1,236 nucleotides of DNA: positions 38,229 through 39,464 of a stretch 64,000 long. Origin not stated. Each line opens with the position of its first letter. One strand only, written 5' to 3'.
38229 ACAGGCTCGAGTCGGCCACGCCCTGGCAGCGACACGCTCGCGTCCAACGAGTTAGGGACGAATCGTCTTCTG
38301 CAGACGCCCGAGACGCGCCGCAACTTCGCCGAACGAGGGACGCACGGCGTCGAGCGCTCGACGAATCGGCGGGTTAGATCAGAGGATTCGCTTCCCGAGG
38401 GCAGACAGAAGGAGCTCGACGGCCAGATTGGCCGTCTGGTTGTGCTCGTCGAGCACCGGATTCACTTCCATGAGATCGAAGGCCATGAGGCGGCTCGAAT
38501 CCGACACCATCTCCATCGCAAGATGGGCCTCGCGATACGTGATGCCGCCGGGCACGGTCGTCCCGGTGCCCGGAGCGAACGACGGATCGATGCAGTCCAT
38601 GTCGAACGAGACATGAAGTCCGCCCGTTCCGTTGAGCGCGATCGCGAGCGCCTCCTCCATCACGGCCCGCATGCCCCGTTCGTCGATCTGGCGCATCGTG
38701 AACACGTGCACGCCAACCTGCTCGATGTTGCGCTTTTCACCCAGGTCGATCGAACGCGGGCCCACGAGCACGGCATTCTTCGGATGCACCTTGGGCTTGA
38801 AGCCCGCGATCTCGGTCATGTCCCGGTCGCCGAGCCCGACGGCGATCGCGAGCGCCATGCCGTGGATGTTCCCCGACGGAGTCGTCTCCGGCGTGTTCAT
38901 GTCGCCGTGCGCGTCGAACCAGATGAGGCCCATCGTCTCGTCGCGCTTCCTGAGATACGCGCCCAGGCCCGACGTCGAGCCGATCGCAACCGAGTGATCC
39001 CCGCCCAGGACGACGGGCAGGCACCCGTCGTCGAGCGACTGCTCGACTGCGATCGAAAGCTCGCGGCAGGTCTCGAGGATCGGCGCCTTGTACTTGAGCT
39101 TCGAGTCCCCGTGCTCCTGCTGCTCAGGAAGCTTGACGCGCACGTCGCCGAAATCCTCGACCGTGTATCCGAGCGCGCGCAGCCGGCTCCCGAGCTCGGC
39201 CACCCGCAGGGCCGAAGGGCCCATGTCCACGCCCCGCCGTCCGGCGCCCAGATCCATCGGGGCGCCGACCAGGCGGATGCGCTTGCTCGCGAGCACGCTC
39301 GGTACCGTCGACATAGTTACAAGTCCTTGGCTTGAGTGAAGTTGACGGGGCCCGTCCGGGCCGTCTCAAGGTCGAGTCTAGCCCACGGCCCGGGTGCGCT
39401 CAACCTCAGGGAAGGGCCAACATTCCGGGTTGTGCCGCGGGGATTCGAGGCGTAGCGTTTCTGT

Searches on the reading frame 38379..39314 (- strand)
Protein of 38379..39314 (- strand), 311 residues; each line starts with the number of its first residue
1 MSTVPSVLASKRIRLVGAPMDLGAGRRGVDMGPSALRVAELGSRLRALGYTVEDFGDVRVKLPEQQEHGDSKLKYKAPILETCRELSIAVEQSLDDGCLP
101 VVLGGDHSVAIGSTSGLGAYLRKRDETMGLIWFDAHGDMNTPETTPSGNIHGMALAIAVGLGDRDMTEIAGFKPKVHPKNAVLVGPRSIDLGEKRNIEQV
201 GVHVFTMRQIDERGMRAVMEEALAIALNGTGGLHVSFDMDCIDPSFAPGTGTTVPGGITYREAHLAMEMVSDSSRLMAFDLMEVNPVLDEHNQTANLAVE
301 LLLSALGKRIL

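Call 5: search_protein_families(library=pfam, proteins=[window:38379-39314:-], max_evalue=1)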
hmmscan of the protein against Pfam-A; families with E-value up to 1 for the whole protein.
window:38379-39314:- (311 aa): 1 family
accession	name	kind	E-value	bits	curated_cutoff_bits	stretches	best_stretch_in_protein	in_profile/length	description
PF00491.26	Arginase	-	6.2e-79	265.8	22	1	12-306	2-279/280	Arginase family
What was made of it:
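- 38379..39314 (-): Arginase gene, the conserved upstream neighbour on the same strand. It lies upstream of the sigma-54 promoter, so this promoter does not drive it. Pfam Arginase E = 6e-79 (call 5).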
